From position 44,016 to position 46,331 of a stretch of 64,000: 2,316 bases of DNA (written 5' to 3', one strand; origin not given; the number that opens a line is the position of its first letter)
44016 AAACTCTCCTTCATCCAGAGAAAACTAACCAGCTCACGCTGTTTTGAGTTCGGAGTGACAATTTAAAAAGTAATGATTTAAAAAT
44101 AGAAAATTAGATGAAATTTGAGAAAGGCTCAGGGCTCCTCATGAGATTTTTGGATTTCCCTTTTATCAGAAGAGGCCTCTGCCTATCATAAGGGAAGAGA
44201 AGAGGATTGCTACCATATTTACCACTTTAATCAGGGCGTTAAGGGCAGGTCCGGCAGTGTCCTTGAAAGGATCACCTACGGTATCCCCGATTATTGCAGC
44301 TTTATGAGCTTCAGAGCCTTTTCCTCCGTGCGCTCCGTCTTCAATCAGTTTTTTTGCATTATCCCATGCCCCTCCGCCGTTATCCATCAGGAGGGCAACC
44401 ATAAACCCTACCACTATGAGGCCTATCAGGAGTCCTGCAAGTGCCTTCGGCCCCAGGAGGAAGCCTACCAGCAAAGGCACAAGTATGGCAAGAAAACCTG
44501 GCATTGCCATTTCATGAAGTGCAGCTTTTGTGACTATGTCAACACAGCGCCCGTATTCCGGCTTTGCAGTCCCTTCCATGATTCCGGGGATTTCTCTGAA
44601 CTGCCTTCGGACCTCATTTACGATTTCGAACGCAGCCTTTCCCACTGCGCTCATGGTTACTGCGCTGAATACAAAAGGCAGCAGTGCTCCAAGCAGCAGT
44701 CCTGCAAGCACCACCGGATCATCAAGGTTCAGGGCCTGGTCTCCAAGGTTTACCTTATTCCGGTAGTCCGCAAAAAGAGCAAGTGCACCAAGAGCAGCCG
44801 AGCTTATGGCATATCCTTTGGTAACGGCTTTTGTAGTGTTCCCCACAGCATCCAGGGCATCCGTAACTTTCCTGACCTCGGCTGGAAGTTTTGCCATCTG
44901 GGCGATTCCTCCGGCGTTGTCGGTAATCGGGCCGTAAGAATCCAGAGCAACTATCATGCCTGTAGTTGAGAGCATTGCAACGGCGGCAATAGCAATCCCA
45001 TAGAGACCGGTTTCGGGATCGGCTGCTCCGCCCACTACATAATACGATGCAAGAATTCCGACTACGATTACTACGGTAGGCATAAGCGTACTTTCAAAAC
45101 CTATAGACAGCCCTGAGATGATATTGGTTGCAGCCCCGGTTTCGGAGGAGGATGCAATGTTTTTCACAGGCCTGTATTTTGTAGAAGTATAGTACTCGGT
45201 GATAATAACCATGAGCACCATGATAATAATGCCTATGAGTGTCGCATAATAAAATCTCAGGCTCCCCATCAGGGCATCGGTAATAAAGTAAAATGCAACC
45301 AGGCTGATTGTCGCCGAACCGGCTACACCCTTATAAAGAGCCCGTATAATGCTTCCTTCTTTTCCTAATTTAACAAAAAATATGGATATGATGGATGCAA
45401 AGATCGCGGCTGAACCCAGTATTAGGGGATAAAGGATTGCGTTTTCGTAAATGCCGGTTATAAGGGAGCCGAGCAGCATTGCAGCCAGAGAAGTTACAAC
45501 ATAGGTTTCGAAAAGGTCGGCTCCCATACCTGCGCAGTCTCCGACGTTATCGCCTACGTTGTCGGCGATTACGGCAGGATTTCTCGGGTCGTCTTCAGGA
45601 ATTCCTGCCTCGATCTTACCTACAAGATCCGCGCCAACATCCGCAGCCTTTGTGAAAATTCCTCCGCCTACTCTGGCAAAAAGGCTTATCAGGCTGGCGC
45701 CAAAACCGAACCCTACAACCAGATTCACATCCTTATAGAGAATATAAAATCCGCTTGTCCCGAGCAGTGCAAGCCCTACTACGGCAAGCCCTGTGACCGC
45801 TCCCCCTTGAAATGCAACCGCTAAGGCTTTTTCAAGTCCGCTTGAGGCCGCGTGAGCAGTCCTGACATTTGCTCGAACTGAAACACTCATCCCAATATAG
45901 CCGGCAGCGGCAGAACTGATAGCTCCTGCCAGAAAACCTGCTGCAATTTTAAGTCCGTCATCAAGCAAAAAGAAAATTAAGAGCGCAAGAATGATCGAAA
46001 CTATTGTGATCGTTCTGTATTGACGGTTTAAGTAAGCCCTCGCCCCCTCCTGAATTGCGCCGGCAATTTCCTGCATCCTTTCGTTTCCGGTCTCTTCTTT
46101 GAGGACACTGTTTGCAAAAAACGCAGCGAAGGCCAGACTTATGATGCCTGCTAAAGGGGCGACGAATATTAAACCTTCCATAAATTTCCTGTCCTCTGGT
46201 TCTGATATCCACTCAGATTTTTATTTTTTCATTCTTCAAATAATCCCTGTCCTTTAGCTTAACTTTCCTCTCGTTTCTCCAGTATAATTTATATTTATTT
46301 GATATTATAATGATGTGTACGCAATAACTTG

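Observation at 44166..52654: Three different membrane pyrophosphatase subfamilies side by side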

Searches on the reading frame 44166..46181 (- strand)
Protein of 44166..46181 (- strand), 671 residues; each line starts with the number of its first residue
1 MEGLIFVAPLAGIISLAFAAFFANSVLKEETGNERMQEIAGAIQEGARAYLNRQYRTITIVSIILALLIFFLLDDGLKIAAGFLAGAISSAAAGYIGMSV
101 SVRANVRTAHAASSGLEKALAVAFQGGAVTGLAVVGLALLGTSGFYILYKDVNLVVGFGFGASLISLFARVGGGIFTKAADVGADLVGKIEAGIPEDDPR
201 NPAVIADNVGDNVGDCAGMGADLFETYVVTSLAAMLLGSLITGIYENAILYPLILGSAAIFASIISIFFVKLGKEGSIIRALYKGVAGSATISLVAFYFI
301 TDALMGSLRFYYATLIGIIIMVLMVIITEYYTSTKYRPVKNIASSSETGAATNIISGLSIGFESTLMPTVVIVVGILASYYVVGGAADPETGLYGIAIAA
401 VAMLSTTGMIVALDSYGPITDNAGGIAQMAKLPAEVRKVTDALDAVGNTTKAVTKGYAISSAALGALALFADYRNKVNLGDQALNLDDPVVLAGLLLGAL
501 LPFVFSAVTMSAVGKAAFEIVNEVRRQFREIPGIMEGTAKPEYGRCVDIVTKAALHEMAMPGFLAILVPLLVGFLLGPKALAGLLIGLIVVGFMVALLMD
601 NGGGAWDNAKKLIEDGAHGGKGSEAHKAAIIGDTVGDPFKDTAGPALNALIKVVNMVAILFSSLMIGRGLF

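Call 6: search_protein_families(library=pfam, proteins=[window:44166-46181:-])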
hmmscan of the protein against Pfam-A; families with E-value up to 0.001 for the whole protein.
window:44166-46181:- (671 aa): 1 family
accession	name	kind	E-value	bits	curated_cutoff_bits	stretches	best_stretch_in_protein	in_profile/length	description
PF03030.21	H_PPase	-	2e-274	912.7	29.7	1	13-661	1-645/645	Inorganic H+ pyrophosphatase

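Call 7: search_protein_families(library=ncbifam, proteins=[window:44166-46181:-])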
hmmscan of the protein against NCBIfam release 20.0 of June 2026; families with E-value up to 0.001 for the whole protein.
window:44166-46181:- (671 aa): 13 families
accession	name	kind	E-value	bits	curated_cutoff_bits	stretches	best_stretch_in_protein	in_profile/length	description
NF001959.0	PRK00733.3-4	equivalog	0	1161.5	975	1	2-671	2-674/674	sodium-translocating pyrophosphatase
NF001951.0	PRK00733.1-2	equivalog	3.9e-284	944.6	859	1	6-665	7-688/691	sodium-translocating pyrophosphatase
NF001960.0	PRK00733.3-5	equivalog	1.1e-282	939.4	546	1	2-666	2-668/673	sodium-translocating pyrophosphatase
NF001953.0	PRK00733.2-1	equivalog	2.5e-254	845.8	783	1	6-666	6-697/697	sodium-translocating pyrophosphatase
TIGR01104.1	V_PPase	equivalog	3.6e-254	845.6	651.9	1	7-665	6-690/697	V-type H(+)-translocating pyrophosphatase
NF001955.0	PRK00733.2-4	equivalog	2.1e-238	793.5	1059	1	4-663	5-698/736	sodium-translocating pyrophosphatase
NF001957.0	PRK00733.3-2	equivalog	2.3e-234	779.8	945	1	8-666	4-649/651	sodium-translocating pyrophosphatase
NF001961.0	PRK00733.3-6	equivalog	2.7e-234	779.4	926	1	2-665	2-670/671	sodium-translocating pyrophosphatase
NF001954.0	PRK00733.2-2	equivalog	2.5e-233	776.8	894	2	154-666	182-718/723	sodium-translocating pyrophosphatase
NF001958.0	PRK00733.3-3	equivalog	9.7e-232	771.1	1055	1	5-665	4-673/680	sodium-translocating pyrophosphatase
NF001952.0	PRK00733.1-4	equivalog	2e-226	753.7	912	1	5-665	19-727/782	sodium-translocating pyrophosphatase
NF001956.0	PRK00733.3-1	equivalog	8.2e-196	652.8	1321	1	31-669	38-696/704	sodium-translocating pyrophosphatase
NF001950.0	PRK00733.1-1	equivalog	8e-76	255.8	826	1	11-665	62-768/807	sodium-translocating pyrophosphatase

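Call 11: find_related_loci(query=window:44166-46181:-, collection=genome_contigs, flank=10000)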
Query window:44166-46181:- (671 aa) in genome_contigs; peptide patterns used: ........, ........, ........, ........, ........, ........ (x = any residue, [..] = any of these).
600 stretches matched a pattern (row limit reached: there are more); 600 encode a relative of the query (tblastn E <= 1e-3); the best 80 are kept; 80 distinct loci.
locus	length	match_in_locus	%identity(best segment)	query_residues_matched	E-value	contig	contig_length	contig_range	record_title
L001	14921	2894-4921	74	4-671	0e+0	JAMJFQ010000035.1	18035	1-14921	MAG: ANME-2 cluster archaeon isolate B4-03 NODE_370_length_18035_cov_265.506897, whole genome shotgun sequence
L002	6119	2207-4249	63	1-665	0e+0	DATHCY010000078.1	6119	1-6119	MAG TPA_asm: Methanocella sp. isolate SMAG_U12379 k141_930074, whole genome shotgun sequence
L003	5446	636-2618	62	6-670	0e+0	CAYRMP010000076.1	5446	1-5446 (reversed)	MAG TPA_asm: uncultured Methanosarcinales archaeon isolate binchicken_co38_613 genome assembly, contig: NODE_31496_lengt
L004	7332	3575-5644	59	1-665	0e+0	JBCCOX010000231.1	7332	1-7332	MAG: Deinococcota bacterium isolate P01_D01_bin.114 k141_160041_length_7332_cov_21.0107, whole genome shotgun sequence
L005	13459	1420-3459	60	7-671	0e+0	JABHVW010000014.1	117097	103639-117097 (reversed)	MAG: Candidatus Peregrinibacteria bacterium isolate SI047_bin117 k141_650348, whole genome shotgun sequence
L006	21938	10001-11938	59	4-658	0e+0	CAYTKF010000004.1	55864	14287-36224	MAG TPA_asm: uncultured Candidatus Saccharibacteria bacterium isolate binchicken_co191_187 genome assembly, contig: NODE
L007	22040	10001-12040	59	1-666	0e+0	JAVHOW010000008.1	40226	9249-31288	MAG: Candidatus Paceibacterota bacterium isolate auto_41_21 WB_2019_0_2um_334_length_40226_cov_11, whole genome shotgun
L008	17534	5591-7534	61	13-665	0e+0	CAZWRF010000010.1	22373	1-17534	MAG TPA_asm: uncultured Candidatus Saccharibacteria bacterium isolate binchicken_co150_727 genome assembly, contig: NODE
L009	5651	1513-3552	57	10-669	0e+0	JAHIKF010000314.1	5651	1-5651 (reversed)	MAG: Proteobacteria bacterium isolate KR13_N1.mb.39 KR13_N1.mb.39_k141_146463, whole genome shotgun sequence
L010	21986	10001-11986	60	4-670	0e+0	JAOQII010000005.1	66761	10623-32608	MAG: Candidatus Syntrophoarchaeum sp. isolate 12019_3 NODE_5, whole genome shotgun sequence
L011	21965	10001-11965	59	11-658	0e+0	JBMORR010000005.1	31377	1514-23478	MAG: Patescibacteria group bacterium isolate Betzabe_MAG185 MAG185_5, whole genome shotgun sequence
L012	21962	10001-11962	60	16-663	0e+0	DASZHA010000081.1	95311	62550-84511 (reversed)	MAG TPA_asm: Candidatus Dormiibacterota bacterium isolate SMAG_U6563 k141_4130855, whole genome shotgun sequence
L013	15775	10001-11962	58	10-666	0e+0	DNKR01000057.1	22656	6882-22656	MAG TPA_asm: Candidatus Uhrbacteria bacterium isolate UBA9568 contig_6864, whole genome shotgun sequence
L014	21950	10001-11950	58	11-661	0e+0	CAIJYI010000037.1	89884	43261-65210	uncultured bacterium isolate KR_bin-0332 genome assembly, contig: bin-0332:37/45, whole genome shotgun sequence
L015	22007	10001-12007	59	4-661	0e+0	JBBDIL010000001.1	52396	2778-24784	MAG: Burkholderiales bacterium isolate LejiaA_63_26 Lejia_A_1105_length_52396_cov_15, whole genome shotgun sequence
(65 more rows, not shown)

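Call 35: find_homologous_proteins(query=window:44166-46181:-, max_evalue=1e-50)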
Query window:44166-46181:- (671 aa): 8000 proteins with E <= 1e-50 among 8000 candidates; the best 120 are listed.
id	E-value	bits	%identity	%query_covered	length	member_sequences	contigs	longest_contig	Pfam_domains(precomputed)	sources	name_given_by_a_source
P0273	0.0e+0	1392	100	100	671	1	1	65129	PF03030.22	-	-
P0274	0.0e+0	1357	97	100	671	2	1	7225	PF03030.22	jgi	-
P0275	0.0e+0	1286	92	100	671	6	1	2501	PF03030.22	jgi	jgi:K(+)-stimulated pyrophosphate-energized sodium pump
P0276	0.0e+0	1274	90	100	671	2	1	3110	PF03030.22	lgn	-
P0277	0.0e+0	1265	89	100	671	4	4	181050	PF03030.22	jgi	-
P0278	0.0e+0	1263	90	100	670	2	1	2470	PF03030.22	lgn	-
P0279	0.0e+0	1263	89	100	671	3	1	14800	PF03030.22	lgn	-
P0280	0.0e+0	1262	89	100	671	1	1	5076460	PF03030.22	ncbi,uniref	ncbi:sodium-translocating pyrophosphatase [Methanosarcina sp. T3]|uniref:sodium-translocating pyroph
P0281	0.0e+0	1261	89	100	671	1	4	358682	PF03030.22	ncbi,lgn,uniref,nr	ncbi:pyrophosphatase [Methanosarcina sp. 2.H.T.1A.6]|uniref:sodium-translocating pyrophosphatase n=1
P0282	0.0e+0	1260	89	100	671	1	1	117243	PF03030.22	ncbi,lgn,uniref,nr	ncbi:sodium-translocating pyrophosphatase [Methanosarcina sp. 1.H.A.2.2]|uniref:sodium-translocating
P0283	0.0e+0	1259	89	100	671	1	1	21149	PF03030.22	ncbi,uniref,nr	ncbi:sodium-translocating pyrophosphatase [Methanosarcina sp. 2.H.A.1B.4]|uniref:sodium-translocatin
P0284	0.0e+0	1257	88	100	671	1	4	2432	PF03030.22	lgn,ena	-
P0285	0.0e+0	1256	88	100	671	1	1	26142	PF03030.22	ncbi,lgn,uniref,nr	ncbi:pyrophosphatase [Methanosarcina sp. 1.H.T.1A.1]|uniref:sodium-translocating pyrophosphatase n=1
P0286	0.0e+0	1256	88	100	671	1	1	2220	PF03030.22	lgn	-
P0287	0.0e+0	1256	89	100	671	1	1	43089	PF03030.22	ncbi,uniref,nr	ncbi:sodium-translocating pyrophosphatase [Methanosarcina sp. DH2]|uniref:sodium-translocating pyrop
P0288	0.0e+0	1255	89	100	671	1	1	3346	PF03030.22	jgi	-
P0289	0.0e+0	1253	88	100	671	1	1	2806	PF03030.22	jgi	-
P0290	0.0e+0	1252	88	100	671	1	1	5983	PF03030.22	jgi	jgi:K(+)-stimulated pyrophosphate-energized sodium pump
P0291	0.0e+0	1252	88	100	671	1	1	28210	PF03030.22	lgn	-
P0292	0.0e+0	1252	89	100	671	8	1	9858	PF03030.22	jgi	-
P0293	0.0e+0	1251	88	100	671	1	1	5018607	PF03030.22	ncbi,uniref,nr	ncbi:Pyrophosphate-energized proton pump [Methanosarcina horonobensis HB-1 = JCM 15518]|uniref:K(+)-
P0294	0.0e+0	1251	89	100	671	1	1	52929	PF03030.22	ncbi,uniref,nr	ncbi:sodium-translocating pyrophosphatase [Methanosarcina sp.]|uniref:sodium-translocating pyrophosp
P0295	0.0e+0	1250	87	100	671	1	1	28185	PF03030.22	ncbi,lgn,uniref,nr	ncbi:sodium-translocating pyrophosphatase [Methanosarcina sp. KYL-1]|uniref:sodium-translocating pyr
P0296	0.0e+0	1250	88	100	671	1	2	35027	PF03030.22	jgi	jgi:K(+)-stimulated pyrophosphate-energized sodium pump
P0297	0.0e+0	1249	88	100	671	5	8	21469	PF03030.22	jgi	-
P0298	0.0e+0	1243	88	100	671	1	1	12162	PF03030.22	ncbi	-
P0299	0.0e+0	1242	88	100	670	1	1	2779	PF03030.22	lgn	-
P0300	0.0e+0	1234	86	100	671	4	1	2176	PF03030.22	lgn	-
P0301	0.0e+0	1231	86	100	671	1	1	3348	PF03030.22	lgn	-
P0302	0.0e+0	1229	86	100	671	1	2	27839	PF03030.22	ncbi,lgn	-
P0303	0.0e+0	1228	87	100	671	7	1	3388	PF03030.22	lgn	-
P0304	0.0e+0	1226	87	100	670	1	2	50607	PF03030.22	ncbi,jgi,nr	ncbi:MAG TPA: sodium-translocating pyrophosphatase [Methanosarcina sp.]|jgi:K(+)-stimulated pyrophos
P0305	0.0e+0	1226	87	100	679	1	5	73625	PF03030.22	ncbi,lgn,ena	-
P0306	0.0e+0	1225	87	100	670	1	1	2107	PF03030.22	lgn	-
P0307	0.0e+0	1224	87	100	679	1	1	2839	PF03030.22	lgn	-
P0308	0.0e+0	1223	87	100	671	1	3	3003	PF03030.22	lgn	-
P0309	0.0e+0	1223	87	100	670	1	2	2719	PF03030.22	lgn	-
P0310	0.0e+0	1222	87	100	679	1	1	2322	PF03030.22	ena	-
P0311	0.0e+0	1219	86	100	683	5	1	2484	PF03030.22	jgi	jgi:K(+)-stimulated pyrophosphate-energized sodium pump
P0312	0.0e+0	1219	87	100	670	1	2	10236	PF03030.22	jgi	-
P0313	0.0e+0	1219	86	100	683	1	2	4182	PF03030.22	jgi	jgi:K(+)-stimulated pyrophosphate-energized sodium pump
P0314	0.0e+0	1205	85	100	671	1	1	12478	PF03030.22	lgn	-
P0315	0.0e+0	1179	83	100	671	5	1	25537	PF03030.22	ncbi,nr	ncbi:MAG: sodium-translocating pyrophosphatase [Methanosarcinaceae archaeon]|nr:sodium-translocating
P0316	0.0e+0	1159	87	95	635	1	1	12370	PF03030.22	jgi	jgi:K(+)-stimulated pyrophosphate-energized sodium pump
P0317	0.0e+0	1155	81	100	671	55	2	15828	PF03030.22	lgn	-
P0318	0.0e+0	1144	80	100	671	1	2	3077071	PF03030.22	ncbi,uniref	ncbi:sodium-translocating pyrophosphatase [Methanolobus sp. ZRKC2]|uniref:sodium-translocating pyrop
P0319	0.0e+0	1144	81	100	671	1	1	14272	PF03030.22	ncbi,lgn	-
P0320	0.0e+0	1141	81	100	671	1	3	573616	PF03030.22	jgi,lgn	jgi:K(+)-stimulated pyrophosphate-energized sodium pump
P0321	0.0e+0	1141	81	100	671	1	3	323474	PF03030.22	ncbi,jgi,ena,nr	ncbi:MAG: membrane-bound proton-translocating pyrophosphatase [Methanolobus sp. T82-4]|nr:MAG: membr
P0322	0.0e+0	1141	81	100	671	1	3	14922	PF03030.22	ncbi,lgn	-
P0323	0.0e+0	1139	81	100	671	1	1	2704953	PF03030.22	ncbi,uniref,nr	ncbi:sodium-translocating pyrophosphatase [Methanolobus zinderi]|uniref:K(+)-insensitive pyrophospha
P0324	0.0e+0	1139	79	100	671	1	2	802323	PF03030.22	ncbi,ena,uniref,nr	ncbi:sodium-translocating pyrophosphatase [uncultured Methanolobus sp.]|uniref:sodium-translocating 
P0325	0.0e+0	1139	80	100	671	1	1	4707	PF03030.22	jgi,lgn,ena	-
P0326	0.0e+0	1137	80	100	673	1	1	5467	PF03030.22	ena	-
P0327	0.0e+0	1136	79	100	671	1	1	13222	PF03030.22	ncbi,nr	ncbi:MAG: sodium-translocating pyrophosphatase [Methanosarcinaceae archaeon]|nr:sodium-translocating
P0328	0.0e+0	1135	80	100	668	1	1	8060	PF03030.22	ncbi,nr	ncbi:MAG: sodium-translocating pyrophosphatase [Methanolobus sp.]|nr:sodium-translocating pyrophosph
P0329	0.0e+0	1134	80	100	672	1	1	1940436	PF03030.22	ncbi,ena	-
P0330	0.0e+0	1133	79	100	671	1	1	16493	PF03030.22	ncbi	-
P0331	0.0e+0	1131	79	100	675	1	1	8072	PF03030.22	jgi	jgi:K(+)-stimulated pyrophosphate-energized sodium pump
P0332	0.0e+0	1131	80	100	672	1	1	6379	PF03030.22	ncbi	-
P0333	0.0e+0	1131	80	100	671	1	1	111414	PF03030.22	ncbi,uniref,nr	ncbi:sodium-translocating pyrophosphatase [Methanolobus halotolerans]|uniref:K(+)-insensitive pyroph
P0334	0.0e+0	1131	80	100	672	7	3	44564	PF03030.22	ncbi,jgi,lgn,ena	-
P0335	0.0e+0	1131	79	100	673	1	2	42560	PF03030.22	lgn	-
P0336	0.0e+0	1130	79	100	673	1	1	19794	PF03030.22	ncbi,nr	ncbi:MAG: K(+)-stimulated pyrophosphate-energized sodium pump [Methanolobus sp.]|nr:K(+)-stimulated 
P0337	0.0e+0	1130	79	100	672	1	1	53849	PF03030.22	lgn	-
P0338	0.0e+0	1130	80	100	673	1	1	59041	PF03030.22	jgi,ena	jgi:K(+)-stimulated pyrophosphate-energized sodium pump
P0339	0.0e+0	1130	79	100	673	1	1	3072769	PF03030.22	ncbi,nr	ncbi:membrane-bound proton-translocating pyrophosphatase [Methanolobus psychrophilus R15]|nr:membran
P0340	0.0e+0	1130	79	100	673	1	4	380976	PF03030.22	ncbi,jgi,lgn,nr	ncbi:MAG: K(+)-stimulated pyrophosphate-energized sodium pump [Methanolobus sp.]|jgi:K(+)-stimulated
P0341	0.0e+0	1130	79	100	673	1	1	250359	PF03030.22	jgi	-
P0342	0.0e+0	1129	79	100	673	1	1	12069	PF03030.22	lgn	-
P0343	0.0e+0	1129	79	100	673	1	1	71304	PF03030.22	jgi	jgi:K(+)-stimulated pyrophosphate-energized sodium pump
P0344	0.0e+0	1129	80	100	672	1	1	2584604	PF03030.22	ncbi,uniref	ncbi:sodium-translocating pyrophosphatase [Methanococcoides methylutens]|uniref:sodium-translocating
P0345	0.0e+0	1129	80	100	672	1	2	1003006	PF03030.22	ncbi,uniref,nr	ncbi:pyrophosphatase [Methanococcoides methylutens]|uniref:K(+)-insensitive pyrophosphate-energized 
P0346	0.0e+0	1128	79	100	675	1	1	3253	PF03030.22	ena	-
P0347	0.0e+0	1128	79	100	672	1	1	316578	PF03030.22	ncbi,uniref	ncbi:sodium-translocating pyrophosphatase [Methanococcoides sp. LMO-2]|uniref:K(+)-insensitive pyrop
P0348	0.0e+0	1128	79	100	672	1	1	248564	PF03030.22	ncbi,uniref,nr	ncbi:sodium-translocating pyrophosphatase [Methanococcoides sp. NM1]|uniref:sodium-translocating pyr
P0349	0.0e+0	1128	79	100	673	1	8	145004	PF03030.22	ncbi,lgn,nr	ncbi:MAG: K(+)-stimulated pyrophosphate-energized sodium pump [Methanolobus sp.]|nr:K(+)-stimulated 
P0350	0.0e+0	1128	78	100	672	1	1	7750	PF03030.22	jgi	-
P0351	0.0e+0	1128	79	100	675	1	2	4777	PF03030.22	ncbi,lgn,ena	-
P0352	0.0e+0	1127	79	100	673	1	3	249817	PF03030.22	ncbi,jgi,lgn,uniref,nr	ncbi:sodium-translocating pyrophosphatase [Methanolobus sp.]|uniref:sodium-translocating pyrophospha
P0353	0.0e+0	1127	79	100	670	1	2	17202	PF03030.22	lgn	-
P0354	0.0e+0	1127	79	100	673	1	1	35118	PF03030.22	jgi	jgi:K(+)-stimulated pyrophosphate-energized sodium pump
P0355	0.0e+0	1127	79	100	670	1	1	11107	PF03030.22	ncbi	-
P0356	0.0e+0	1127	79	100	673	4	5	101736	PF03030.22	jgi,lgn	jgi:K(+)-stimulated pyrophosphate-energized sodium pump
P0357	0.0e+0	1126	80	100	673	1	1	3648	PF03030.22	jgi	jgi:K(+)-stimulated pyrophosphate-energized sodium pump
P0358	0.0e+0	1126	78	100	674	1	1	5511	PF03030.22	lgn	-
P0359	0.0e+0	1126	79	100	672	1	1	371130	PF03030.22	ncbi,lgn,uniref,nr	ncbi:sodium-translocating pyrophosphatase [Methanococcoides sp. AM1]|uniref:sodium-translocating pyr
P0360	0.0e+0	1126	79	100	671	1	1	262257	PF03030.22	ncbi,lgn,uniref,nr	ncbi:sodium-translocating pyrophosphatase [Methanolobus chelungpuianus]|uniref:K(+)-insensitive pyro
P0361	0.0e+0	1126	79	100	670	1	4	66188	PF03030.22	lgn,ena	-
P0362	0.0e+0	1126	79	100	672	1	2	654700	PF03030.22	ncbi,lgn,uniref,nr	ncbi:K(+)-stimulated pyrophosphate-energized sodium pump [Methanococcoides vulcani]|uniref:K(+)-inse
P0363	0.0e+0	1126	79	100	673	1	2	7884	PF03030.22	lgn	-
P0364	0.0e+0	1126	79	100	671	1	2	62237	PF03030.22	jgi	jgi:K(+)-stimulated pyrophosphate-energized sodium pump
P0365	0.0e+0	1126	80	100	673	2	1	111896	PF03030.22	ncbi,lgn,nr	ncbi:MAG: sodium-translocating pyrophosphatase [Methanolobus sp.]|nr:sodium-translocating pyrophosph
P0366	0.0e+0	1125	79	100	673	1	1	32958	PF03030.22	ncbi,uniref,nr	ncbi:MAG: sodium-translocating pyrophosphatase [Methanolobus sp.]|uniref:sodium-translocating pyroph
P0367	0.0e+0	1125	79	100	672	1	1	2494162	PF03030.22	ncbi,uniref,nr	ncbi:sodium-translocating pyrophosphatase [Methanococcoides orientis]|uniref:sodium-translocating py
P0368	0.0e+0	1125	80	100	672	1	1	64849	PF03030.22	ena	-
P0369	0.0e+0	1124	79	100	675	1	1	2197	PF03030.22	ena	-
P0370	0.0e+0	1124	79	100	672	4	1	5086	PF03030.22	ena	-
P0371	0.0e+0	1124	79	100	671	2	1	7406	PF03030.22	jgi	jgi:K(+)-stimulated pyrophosphate-energized sodium pump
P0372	0.0e+0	1124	79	100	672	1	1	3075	PF03030.22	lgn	-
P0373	0.0e+0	1123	79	100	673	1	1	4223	PF03030.22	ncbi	-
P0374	0.0e+0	1122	79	100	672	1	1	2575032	PF03030.22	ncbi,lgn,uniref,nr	ncbi:sodium-translocating pyrophosphatase [Methanococcoides burtonii]|uniref:K(+)-insensitive pyroph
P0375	0.0e+0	1122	78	100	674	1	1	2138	PF03030.22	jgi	jgi:K(+)-stimulated pyrophosphate-energized sodium pump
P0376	0.0e+0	1122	79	100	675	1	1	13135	PF03030.22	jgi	-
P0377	0.0e+0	1122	79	100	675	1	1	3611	PF03030.22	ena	-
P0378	0.0e+0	1122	79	100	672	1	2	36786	PF03030.22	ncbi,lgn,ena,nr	ncbi:MAG: sodium-translocating pyrophosphatase [Methanococcoides sp.]|nr:sodium-translocating pyroph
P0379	0.0e+0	1122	80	100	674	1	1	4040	PF03030.22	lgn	-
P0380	0.0e+0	1121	77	100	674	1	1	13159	PF03030.22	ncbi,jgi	-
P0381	0.0e+0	1121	78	100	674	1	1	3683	PF03030.22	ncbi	-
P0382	0.0e+0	1121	78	100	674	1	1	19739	PF03030.22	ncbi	-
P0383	0.0e+0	1121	79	100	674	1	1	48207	PF03030.22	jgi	jgi:K(+)-stimulated pyrophosphate-energized sodium pump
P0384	0.0e+0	1121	78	100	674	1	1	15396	PF03030.22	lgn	-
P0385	0.0e+0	1120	79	100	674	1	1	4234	PF03030.22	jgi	jgi:K(+)-stimulated pyrophosphate-energized sodium pump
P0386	0.0e+0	1120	80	100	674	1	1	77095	PF03030.22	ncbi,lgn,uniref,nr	ncbi:sodium-translocating pyrophosphatase [Methanolobus psychrotolerans]|uniref:sodium-translocating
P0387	0.0e+0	1119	79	100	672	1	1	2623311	PF03030.22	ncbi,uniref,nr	ncbi:sodium-translocating pyrophosphatase [Methanolobus mangrovi]|uniref:K(+)-insensitive pyrophosph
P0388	0.0e+0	1119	80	100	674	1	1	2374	PF03030.22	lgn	-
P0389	0.0e+0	1119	78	100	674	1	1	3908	PF03030.22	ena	-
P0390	0.0e+0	1119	78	100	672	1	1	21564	PF03030.22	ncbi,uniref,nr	ncbi:sodium-translocating pyrophosphatase [Methanococcoides seepicolus]|uniref:K(+)-insensitive pyro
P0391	0.0e+0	1119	79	100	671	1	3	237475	PF03030.22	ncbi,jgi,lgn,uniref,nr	ncbi:K(+)-stimulated pyrophosphate-energized sodium pump [Methanolobus vulcani]|uniref:K(+)-insensit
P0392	0.0e+0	1118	79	100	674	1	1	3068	PF03030.22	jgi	jgi:K(+)-stimulated pyrophosphate-energized sodium pump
